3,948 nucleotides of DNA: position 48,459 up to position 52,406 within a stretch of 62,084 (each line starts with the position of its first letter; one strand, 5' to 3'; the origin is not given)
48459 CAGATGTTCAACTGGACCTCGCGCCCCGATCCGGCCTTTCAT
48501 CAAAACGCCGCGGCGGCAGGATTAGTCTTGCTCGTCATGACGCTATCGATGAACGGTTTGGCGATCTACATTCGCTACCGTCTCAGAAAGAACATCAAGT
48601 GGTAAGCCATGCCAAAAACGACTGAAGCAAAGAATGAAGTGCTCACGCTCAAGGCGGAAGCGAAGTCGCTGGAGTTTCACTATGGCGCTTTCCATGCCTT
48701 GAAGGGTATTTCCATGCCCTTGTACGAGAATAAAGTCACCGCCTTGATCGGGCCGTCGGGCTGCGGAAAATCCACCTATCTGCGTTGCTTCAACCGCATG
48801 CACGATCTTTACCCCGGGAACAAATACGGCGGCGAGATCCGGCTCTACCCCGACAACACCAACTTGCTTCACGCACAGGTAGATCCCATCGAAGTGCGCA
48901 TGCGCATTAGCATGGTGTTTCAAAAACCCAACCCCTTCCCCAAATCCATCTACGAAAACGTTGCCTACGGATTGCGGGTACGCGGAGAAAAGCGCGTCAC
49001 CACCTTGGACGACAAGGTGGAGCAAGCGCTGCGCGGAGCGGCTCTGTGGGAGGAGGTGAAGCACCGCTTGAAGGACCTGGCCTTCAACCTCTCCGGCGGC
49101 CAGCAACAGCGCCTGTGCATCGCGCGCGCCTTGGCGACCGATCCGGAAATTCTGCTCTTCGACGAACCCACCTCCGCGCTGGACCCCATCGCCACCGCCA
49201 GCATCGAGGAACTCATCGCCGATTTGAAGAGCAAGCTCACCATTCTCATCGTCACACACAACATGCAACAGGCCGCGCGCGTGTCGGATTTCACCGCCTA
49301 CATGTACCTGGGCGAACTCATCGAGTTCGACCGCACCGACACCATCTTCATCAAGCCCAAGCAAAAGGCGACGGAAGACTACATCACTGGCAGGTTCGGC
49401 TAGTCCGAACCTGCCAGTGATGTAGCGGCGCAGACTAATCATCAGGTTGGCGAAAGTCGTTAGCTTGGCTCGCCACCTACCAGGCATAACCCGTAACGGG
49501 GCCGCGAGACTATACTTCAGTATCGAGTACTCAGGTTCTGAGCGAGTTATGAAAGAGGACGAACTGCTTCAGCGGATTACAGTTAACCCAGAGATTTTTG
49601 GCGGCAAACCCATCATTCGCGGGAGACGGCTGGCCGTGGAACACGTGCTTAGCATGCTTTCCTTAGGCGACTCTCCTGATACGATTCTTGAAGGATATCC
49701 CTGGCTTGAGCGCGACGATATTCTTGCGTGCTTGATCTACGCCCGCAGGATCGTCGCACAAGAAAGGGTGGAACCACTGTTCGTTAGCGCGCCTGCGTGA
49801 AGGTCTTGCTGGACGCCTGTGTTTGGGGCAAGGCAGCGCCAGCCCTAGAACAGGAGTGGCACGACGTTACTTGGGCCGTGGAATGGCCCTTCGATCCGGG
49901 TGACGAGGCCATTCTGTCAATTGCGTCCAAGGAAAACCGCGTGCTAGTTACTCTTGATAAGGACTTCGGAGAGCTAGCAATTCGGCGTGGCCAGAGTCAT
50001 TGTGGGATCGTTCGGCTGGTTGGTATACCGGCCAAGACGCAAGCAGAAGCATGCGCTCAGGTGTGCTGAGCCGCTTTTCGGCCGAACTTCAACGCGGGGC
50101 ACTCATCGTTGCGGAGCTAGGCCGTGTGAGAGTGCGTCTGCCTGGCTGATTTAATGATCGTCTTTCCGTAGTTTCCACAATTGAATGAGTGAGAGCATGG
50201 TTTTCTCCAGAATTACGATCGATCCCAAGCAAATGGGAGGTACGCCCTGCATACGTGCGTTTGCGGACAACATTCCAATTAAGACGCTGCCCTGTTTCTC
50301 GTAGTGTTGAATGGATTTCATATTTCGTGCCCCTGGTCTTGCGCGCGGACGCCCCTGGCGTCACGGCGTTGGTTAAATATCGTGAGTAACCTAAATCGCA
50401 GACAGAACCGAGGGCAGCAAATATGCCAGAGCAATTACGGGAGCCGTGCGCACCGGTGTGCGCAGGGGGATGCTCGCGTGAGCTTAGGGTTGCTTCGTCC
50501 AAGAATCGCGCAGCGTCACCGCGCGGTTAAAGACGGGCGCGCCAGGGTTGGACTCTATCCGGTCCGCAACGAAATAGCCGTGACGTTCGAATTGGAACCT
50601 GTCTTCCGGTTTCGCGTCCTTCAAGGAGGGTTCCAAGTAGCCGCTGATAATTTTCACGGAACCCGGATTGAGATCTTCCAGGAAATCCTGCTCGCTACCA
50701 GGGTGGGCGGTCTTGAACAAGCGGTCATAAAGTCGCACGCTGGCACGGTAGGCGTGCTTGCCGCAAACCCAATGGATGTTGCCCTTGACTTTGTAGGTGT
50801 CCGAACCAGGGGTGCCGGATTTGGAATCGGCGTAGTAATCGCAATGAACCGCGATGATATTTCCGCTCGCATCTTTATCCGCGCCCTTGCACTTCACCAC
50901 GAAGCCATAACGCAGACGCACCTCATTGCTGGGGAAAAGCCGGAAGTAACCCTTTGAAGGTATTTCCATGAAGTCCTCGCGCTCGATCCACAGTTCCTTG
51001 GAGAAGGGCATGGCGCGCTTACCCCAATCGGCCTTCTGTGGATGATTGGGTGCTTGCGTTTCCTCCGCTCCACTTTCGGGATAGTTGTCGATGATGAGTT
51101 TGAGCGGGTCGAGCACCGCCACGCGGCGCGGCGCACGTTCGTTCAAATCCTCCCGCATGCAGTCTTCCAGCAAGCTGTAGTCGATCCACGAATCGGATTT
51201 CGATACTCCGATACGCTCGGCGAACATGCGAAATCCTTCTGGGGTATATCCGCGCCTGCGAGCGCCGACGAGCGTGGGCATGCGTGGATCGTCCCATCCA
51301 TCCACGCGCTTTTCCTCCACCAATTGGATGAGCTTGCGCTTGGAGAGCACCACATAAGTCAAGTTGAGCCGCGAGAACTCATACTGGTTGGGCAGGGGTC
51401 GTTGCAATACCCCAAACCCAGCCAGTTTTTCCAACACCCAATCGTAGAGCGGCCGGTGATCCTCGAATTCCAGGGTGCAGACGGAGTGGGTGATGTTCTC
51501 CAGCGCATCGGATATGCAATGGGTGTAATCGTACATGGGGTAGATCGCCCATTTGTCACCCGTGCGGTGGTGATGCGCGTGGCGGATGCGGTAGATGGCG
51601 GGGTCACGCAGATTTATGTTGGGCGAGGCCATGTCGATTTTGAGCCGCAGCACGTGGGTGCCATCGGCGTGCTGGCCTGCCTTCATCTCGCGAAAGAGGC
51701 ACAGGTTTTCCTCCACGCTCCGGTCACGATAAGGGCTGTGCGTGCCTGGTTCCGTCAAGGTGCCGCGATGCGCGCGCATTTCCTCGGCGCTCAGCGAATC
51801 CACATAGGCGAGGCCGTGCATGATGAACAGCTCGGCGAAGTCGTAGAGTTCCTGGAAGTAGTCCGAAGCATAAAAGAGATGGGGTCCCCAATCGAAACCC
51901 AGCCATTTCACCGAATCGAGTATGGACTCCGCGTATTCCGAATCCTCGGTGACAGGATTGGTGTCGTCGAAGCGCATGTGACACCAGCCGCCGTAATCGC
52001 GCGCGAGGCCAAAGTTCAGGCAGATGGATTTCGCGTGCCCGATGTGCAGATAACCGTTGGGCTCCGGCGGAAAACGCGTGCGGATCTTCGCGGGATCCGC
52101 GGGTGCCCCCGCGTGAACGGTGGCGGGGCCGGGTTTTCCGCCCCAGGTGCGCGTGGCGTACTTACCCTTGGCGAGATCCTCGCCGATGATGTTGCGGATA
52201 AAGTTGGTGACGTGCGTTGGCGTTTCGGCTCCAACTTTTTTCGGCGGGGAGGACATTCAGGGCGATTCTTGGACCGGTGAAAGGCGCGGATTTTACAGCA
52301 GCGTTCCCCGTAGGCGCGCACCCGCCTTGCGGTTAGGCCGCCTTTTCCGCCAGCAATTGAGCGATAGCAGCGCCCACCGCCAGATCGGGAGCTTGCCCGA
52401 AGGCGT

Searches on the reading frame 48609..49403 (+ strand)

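Call 16: search_protein_families(library=pfam, proteins=[window:48609-49403:+], max_evalue=0.001)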
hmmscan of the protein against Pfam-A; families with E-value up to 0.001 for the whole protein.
window:48609-49403:+ (264 aa): 4 families
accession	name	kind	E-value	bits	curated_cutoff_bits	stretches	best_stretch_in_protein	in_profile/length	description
PF00005.33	ABC_tran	-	2.5e-29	103.1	25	1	31-189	1-137/137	ABC transporter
PF13304.12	AAA_21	-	1.3e-14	55.4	27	1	144-219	221-300/304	AAA domain, putative AbiEii toxin, Type IV TA system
PF02463.25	SMC_N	-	2.3e-07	30.9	40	1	39-226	22-206/220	RecF/RecN/SMC N terminal domain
PF13401.12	AAA_22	-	1.5e-05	25.7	27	1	41-145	5-83/130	AAA domain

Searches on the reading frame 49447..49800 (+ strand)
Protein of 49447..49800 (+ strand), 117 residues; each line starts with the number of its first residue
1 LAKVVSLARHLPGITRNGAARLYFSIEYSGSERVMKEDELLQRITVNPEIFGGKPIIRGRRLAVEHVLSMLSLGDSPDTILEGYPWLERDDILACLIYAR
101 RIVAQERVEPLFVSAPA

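Call 16: search_protein_families(library=pfam, proteins=[window:49447-49800:+], max_evalue=0.001)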
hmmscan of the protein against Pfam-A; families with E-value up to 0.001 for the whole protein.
window:49447-49800:+ (117 aa): 1 family
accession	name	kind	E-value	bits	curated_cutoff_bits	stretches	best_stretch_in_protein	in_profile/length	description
PF04255.20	DUF433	-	2.3e-22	79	23.6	1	44-99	1-56/56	Protein of unknown function (DUF433)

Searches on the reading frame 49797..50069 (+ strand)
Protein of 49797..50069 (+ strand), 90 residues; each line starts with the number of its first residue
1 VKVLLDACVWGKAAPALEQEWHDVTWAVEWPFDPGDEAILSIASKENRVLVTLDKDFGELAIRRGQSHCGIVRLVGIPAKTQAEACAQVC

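Call 16: search_protein_families(library=pfam, proteins=[window:49797-50069:+], max_evalue=0.001)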
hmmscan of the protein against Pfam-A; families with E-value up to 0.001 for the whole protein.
window:49797-50069:+ (90 aa): 1 family
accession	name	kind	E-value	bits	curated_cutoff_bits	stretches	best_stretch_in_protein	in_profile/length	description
PF18480.7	DUF5615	-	2.1e-15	56.9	23.8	1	1-82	1-82/110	Domain of unknown function (DUF5615)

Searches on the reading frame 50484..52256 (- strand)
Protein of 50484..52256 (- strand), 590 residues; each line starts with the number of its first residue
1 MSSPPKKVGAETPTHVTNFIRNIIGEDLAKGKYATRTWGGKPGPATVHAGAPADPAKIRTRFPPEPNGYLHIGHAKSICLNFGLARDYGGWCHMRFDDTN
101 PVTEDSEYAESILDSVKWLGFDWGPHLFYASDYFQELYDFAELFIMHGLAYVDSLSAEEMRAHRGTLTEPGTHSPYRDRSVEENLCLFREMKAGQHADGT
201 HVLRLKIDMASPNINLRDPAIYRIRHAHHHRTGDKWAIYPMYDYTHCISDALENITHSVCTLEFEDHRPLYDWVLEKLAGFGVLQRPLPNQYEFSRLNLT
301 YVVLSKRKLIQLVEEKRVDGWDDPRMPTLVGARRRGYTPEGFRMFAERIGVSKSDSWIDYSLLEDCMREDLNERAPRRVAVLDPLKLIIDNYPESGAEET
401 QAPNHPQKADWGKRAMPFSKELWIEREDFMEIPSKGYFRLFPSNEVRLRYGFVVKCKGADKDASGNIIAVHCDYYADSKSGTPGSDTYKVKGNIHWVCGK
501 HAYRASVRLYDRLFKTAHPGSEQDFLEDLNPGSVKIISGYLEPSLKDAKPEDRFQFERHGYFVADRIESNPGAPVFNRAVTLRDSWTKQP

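Call 16: search_protein_families(library=pfam, proteins=[window:50484-52256:-], max_evalue=0.001)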
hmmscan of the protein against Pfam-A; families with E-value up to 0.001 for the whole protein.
window:50484-52256:- (590 aa): 3 families
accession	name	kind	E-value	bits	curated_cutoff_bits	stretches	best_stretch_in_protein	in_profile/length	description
PF00749.27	tRNA-synt_1c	-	2.4e-105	352.4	23.4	1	57-372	1-313/314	tRNA synthetases class I (E and Q), catalytic domain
PF03950.23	tRNA-synt_1c_C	-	2.1e-27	95.6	23.9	1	375-474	1-90/91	tRNA synthetases class I (E and Q), anti-codon binding domain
PF20974.2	tRNA-synt_1c_C2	-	1.8e-22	80.3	23.9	1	494-565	2-69/69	tRNA synthetases class I (E and Q), anti-codon binding domain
